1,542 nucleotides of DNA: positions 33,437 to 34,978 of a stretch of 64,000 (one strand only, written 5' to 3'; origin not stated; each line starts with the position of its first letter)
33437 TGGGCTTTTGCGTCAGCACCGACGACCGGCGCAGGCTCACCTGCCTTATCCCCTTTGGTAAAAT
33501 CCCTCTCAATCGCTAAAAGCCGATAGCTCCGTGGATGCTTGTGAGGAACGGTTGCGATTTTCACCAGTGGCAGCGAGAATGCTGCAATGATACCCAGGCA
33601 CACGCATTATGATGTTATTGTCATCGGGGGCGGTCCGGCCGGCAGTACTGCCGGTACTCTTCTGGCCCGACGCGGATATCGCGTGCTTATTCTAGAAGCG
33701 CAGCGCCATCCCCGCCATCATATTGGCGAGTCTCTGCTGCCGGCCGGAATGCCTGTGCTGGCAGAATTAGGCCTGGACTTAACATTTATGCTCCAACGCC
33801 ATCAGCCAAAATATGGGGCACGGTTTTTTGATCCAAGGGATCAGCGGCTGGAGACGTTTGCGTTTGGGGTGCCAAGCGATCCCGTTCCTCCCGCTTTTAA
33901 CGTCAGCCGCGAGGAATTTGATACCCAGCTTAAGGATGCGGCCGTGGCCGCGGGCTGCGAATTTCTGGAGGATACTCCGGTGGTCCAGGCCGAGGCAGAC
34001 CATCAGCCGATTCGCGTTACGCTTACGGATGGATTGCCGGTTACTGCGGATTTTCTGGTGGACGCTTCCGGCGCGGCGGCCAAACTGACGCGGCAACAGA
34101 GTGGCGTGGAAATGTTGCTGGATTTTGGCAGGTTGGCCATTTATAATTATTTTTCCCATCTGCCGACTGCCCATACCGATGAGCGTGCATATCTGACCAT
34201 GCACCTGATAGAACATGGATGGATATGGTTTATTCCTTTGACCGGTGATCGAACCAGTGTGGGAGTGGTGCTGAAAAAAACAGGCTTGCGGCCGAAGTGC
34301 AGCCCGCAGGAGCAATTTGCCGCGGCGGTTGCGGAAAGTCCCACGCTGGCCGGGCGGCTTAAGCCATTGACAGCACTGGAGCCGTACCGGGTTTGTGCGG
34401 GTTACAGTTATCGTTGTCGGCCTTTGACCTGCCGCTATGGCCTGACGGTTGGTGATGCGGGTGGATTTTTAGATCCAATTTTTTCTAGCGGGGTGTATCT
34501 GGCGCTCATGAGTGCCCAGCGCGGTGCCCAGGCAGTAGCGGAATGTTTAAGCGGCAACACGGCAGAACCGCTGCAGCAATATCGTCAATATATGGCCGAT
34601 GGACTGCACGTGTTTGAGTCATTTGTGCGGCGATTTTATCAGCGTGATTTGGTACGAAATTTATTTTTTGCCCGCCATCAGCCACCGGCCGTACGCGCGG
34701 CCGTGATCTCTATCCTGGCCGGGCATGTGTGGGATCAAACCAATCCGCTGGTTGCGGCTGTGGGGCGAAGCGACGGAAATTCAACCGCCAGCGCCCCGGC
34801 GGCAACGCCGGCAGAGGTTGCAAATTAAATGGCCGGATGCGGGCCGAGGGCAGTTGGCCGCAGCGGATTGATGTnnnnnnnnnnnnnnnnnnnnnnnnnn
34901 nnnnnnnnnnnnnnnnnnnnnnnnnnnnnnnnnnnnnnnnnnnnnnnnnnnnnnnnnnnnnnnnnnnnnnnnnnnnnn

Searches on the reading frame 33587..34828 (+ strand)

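Call 37: search_protein_families(library=pfam, proteins=[window:33587-34828:+], max_evalue=0.0001)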
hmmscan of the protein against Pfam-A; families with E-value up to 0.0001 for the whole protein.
window:33587-34828:+ (413 aa): 9 families
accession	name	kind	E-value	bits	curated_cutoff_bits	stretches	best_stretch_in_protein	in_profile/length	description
PF04820.20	Trp_halogenase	-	1.2e-29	103.9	21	2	99-352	148-387/458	Tryptophan halogenase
PF01494.25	FAD_binding_3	-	6.1e-17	62.3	22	1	8-329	2-330/349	FAD binding domain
PF01266.30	DAO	-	5.8e-13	49.5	27.9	1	9-43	1-35/353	FAD dependent oxidoreductase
PF07992.20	Pyr_redox_2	-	7.1e-09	35.9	26.1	0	8-41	1-34/291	Pyridine nucleotide-disulphide oxidoreductase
PF13450.12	NAD_binding_8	-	4.2e-08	33.8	21.9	1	12-42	1-31/68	NAD(P)-binding Rossmann-like domain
PF12831.13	FAD_oxidored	-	5.2e-07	29.7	27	1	9-164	1-147/416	FAD dependent oxidoreductase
PF05834.18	Lycopene_cycl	-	8.8e-07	28.8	23.4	0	105-171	83-149/380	Lycopene cyclase protein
PF03486.20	HI0933_like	-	7.1e-06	26.1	50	0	9-43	2-36/244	HI0933-like protein Rossmann domain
PF00890.30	FAD_binding_2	-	4.5e-05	23.3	20.4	1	9-40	1-32/414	FAD binding domain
